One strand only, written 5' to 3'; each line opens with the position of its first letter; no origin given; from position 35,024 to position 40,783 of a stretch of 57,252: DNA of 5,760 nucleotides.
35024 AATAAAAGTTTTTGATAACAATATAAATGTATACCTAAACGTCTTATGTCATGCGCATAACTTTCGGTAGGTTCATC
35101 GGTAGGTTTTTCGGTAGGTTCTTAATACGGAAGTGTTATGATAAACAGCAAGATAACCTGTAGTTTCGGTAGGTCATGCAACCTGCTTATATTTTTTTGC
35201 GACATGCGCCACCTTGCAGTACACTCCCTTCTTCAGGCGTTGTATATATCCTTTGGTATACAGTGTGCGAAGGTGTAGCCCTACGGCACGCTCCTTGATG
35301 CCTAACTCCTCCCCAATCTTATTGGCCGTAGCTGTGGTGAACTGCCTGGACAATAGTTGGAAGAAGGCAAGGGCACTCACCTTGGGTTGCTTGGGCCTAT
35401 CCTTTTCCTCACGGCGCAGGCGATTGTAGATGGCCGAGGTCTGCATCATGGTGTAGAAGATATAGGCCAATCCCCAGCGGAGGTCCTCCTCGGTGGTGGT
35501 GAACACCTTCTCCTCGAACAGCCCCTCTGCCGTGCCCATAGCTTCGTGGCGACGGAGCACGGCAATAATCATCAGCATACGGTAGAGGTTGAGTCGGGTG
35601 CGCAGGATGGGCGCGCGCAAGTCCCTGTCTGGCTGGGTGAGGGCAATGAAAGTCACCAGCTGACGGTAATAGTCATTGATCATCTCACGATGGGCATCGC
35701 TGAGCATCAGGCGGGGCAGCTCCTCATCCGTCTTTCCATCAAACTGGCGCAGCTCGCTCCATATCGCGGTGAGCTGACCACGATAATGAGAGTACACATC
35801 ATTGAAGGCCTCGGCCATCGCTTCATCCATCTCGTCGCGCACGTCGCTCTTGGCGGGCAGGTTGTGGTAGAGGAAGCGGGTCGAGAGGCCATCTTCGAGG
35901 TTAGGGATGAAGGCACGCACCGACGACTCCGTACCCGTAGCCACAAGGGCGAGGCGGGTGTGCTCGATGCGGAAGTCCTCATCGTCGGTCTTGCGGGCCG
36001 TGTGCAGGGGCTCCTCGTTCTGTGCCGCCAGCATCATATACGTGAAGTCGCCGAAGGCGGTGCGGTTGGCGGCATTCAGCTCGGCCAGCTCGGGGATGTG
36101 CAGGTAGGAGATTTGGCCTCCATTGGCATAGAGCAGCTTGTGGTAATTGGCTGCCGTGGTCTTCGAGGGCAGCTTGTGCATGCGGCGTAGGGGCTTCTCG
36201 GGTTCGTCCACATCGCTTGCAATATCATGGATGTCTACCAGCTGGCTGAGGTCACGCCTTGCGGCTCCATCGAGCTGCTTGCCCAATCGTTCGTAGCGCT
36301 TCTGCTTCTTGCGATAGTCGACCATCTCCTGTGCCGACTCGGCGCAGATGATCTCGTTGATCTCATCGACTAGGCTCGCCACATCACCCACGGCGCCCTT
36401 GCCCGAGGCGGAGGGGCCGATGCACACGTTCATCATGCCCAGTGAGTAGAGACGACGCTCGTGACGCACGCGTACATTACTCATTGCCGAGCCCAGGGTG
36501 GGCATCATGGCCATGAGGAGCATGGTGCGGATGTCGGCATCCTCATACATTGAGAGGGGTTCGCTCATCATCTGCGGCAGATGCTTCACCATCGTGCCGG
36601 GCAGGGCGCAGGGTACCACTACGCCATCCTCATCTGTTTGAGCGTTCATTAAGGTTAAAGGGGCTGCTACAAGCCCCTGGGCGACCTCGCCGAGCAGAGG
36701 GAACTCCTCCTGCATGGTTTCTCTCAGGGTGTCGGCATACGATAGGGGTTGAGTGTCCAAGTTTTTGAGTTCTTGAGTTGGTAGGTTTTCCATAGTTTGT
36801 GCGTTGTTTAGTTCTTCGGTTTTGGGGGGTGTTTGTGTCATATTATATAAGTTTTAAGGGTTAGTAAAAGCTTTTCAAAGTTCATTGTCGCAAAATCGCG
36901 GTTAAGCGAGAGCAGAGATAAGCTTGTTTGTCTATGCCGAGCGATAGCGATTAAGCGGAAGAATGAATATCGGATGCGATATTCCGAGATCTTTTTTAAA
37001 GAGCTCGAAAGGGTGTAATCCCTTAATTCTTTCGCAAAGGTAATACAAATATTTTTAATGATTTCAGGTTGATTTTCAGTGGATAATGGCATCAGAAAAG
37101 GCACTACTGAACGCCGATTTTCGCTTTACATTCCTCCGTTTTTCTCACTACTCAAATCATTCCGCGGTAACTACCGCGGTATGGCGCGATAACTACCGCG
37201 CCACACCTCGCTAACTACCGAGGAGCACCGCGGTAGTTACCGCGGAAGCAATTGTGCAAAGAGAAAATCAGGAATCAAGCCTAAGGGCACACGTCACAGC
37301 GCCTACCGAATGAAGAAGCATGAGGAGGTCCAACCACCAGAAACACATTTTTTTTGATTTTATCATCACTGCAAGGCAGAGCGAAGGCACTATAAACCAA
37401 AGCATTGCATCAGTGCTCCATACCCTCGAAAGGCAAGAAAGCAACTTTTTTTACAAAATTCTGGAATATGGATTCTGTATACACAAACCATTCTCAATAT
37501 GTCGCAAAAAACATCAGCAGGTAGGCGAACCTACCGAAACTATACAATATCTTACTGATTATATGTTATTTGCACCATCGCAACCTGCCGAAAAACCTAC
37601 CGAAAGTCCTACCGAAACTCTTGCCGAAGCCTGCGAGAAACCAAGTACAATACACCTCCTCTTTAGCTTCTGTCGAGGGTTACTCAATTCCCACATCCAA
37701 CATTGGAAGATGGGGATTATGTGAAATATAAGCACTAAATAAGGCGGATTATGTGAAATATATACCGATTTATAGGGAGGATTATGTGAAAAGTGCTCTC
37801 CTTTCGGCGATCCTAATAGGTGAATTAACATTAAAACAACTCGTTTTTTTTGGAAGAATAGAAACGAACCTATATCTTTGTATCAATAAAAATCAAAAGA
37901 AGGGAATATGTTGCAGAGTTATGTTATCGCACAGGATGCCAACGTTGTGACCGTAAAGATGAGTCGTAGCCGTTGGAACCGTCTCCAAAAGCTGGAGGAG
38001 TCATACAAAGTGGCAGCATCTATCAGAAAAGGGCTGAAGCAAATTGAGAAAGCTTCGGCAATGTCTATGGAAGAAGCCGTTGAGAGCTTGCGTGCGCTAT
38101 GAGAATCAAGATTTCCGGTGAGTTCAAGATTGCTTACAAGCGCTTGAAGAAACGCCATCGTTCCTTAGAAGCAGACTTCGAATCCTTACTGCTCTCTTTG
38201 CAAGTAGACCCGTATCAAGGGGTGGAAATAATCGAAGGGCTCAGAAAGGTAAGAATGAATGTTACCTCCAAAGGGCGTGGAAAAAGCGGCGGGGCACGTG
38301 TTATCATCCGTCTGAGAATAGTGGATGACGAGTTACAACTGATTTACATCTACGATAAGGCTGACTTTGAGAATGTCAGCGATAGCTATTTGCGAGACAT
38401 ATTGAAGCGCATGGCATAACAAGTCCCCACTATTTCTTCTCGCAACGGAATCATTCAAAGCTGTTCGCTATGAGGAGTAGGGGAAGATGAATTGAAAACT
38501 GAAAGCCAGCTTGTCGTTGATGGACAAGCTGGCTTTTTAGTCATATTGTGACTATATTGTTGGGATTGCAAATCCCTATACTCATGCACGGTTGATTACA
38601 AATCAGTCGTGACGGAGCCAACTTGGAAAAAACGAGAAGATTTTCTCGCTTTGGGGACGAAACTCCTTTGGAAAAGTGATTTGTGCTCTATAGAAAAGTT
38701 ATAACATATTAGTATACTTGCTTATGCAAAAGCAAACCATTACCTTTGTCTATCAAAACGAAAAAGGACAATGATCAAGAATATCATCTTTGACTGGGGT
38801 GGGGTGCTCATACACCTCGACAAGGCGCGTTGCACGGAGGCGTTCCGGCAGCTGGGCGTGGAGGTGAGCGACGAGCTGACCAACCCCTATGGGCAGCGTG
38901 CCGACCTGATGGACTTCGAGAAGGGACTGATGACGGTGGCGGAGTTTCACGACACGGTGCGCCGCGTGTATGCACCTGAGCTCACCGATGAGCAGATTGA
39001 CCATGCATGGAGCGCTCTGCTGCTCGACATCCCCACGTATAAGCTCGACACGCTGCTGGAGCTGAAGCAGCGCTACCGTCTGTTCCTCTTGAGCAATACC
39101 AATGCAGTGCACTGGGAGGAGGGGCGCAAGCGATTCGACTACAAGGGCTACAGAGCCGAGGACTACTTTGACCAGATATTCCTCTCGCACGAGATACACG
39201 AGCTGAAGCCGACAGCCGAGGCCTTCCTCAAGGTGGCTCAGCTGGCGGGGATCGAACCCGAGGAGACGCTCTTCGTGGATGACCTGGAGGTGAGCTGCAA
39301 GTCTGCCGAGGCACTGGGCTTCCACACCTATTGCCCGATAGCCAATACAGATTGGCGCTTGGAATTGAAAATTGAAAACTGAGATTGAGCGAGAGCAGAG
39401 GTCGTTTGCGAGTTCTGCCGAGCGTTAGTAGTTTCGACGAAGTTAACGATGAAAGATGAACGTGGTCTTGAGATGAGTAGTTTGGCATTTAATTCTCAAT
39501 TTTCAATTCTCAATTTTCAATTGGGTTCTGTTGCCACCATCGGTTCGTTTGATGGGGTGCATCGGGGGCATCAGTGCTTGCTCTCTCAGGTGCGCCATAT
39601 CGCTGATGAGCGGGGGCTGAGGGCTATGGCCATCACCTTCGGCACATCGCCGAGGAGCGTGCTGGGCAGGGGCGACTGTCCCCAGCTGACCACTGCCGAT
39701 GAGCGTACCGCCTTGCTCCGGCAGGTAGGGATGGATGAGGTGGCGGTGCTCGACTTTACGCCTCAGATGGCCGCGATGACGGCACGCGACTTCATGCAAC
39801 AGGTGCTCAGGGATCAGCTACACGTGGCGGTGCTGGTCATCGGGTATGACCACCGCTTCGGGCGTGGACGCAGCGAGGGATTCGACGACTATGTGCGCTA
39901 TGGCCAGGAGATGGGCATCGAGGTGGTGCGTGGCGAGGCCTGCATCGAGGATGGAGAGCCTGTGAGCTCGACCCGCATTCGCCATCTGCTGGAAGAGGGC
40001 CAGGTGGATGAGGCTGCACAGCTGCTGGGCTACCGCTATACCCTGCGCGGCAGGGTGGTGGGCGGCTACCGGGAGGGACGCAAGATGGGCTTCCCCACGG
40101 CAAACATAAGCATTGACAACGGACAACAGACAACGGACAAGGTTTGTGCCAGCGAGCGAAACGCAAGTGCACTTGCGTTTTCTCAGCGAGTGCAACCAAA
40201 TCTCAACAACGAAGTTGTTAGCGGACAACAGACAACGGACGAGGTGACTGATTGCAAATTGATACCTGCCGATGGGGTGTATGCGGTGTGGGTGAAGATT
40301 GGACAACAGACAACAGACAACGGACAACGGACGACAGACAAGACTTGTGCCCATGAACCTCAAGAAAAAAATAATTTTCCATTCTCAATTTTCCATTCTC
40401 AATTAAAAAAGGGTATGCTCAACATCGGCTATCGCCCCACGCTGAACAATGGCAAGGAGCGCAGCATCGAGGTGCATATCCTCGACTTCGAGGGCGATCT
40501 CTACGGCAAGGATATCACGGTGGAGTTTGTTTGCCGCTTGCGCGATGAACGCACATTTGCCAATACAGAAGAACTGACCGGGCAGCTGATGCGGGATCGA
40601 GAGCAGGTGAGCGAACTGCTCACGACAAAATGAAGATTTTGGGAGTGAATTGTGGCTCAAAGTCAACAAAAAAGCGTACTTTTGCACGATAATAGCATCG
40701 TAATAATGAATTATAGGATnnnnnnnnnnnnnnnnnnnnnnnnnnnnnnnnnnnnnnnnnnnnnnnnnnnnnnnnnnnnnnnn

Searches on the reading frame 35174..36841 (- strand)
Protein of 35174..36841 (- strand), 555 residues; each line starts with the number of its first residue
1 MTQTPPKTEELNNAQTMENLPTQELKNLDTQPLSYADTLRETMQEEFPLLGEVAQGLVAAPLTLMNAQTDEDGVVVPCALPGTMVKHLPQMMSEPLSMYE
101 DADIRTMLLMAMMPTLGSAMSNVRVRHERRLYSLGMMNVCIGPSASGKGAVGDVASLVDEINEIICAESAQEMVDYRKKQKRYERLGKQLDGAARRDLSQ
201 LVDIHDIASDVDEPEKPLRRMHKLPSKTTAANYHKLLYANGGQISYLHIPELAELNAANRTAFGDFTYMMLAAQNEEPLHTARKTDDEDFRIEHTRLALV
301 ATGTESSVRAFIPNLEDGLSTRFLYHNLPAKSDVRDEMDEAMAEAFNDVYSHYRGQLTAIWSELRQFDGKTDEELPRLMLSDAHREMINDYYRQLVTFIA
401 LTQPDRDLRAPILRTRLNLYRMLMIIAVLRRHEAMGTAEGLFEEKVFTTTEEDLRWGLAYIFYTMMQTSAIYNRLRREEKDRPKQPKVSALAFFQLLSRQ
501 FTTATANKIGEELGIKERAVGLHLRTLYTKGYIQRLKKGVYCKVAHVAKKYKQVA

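Call 8: search_protein_families(library=pfam, proteins=[window:35174-36841:-])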
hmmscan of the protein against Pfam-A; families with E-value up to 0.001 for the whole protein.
window:35174-36841:- (555 aa): 2 families
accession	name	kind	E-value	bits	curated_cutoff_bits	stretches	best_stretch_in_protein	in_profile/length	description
PF13148.11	DUF3987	-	2.5e-31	109.6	27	1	106-472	5-362/364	Protein of unknown function (DUF3987)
PF13338.12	AbiEi_4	-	0.00085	19.8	25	0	495-542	5-47/49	Transcriptional regulator, AbiEi antitoxin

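Call 61: search_protein_families(library=ncbifam, proteins=[window:35174-36841:-], max_evalue=0.01)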
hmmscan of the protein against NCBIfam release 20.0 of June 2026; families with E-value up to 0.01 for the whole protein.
window:35174-36841:- (555 aa): 0 families

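Call 91: search_protein_families(library=phrogs, proteins=[window:35174-36841:-], max_evalue=0.001)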
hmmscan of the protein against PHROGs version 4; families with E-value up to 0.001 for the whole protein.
window:35174-36841:- (555 aa): 0 families

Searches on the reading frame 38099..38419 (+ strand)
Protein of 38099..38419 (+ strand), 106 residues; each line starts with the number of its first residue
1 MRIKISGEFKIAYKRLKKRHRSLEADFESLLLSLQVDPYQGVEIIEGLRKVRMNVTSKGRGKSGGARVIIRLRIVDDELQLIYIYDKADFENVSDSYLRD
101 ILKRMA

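Call 10: search_protein_families(library=pfam, proteins=[window:38099-38419:+])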
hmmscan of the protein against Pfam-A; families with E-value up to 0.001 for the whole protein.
window:38099-38419:+ (106 aa): 1 family
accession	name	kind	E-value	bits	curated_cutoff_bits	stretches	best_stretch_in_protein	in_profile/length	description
PF06296.18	RelE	-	2.5e-05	24.9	27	1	54-99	47-91/120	RelE toxin of RelE / RelB toxin-antitoxin system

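Call 61: search_protein_families(library=ncbifam, proteins=[window:38099-38419:+], max_evalue=0.01)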
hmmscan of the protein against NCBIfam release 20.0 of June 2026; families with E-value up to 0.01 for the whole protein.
window:38099-38419:+ (106 aa): 0 families

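Call 91: search_protein_families(library=phrogs, proteins=[window:38099-38419:+], max_evalue=0.001)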
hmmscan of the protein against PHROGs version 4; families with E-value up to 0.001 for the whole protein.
window:38099-38419:+ (106 aa): 1 family
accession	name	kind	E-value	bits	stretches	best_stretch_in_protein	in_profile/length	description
phrog_5869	-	unknown function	5.7e-10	40.3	1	16-105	13-100/110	-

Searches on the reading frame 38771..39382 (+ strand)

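Call 10: search_protein_families(library=pfam, proteins=[window:38771-39382:+])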
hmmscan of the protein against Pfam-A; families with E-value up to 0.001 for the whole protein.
window:38771-39382:+ (203 aa): 2 families
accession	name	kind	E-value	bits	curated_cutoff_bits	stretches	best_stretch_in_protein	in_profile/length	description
PF00702.32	Hydrolase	-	2.5e-14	54.6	26.4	1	2-182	1-190/191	haloacid dehalogenase-like hydrolase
PF13419.12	HAD_2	-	6.3e-09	36.6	23.8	1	93-186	86-175/178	Haloacid dehalogenase-like hydrolase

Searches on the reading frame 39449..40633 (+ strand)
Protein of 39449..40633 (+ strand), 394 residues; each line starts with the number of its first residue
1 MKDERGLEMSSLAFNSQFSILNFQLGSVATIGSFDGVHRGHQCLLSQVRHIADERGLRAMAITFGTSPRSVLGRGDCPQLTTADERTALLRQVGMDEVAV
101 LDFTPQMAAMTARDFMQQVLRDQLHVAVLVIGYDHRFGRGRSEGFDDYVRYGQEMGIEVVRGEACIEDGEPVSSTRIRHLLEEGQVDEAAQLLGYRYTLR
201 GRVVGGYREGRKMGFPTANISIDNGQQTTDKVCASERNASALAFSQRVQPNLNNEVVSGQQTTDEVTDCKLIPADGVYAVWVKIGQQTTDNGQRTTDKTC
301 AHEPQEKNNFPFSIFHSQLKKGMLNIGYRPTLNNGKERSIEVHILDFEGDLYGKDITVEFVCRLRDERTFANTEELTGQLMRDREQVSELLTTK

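Call 10: search_protein_families(library=pfam, proteins=[window:39449-40633:+])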
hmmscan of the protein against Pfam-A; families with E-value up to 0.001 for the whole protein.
window:39449-40633:+ (394 aa): 3 families
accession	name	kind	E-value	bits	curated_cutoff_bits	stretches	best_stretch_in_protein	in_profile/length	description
PF06574.18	FAD_syn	-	2.2e-43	148.2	27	1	25-176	6-158/158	FAD synthetase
PF01687.23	Flavokinase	-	8.6e-38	129.8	19.6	2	268-390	32-123/124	Riboflavin kinase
PF01467.32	CTP_transf_like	-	7.1e-08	33.2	21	1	30-179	2-132/133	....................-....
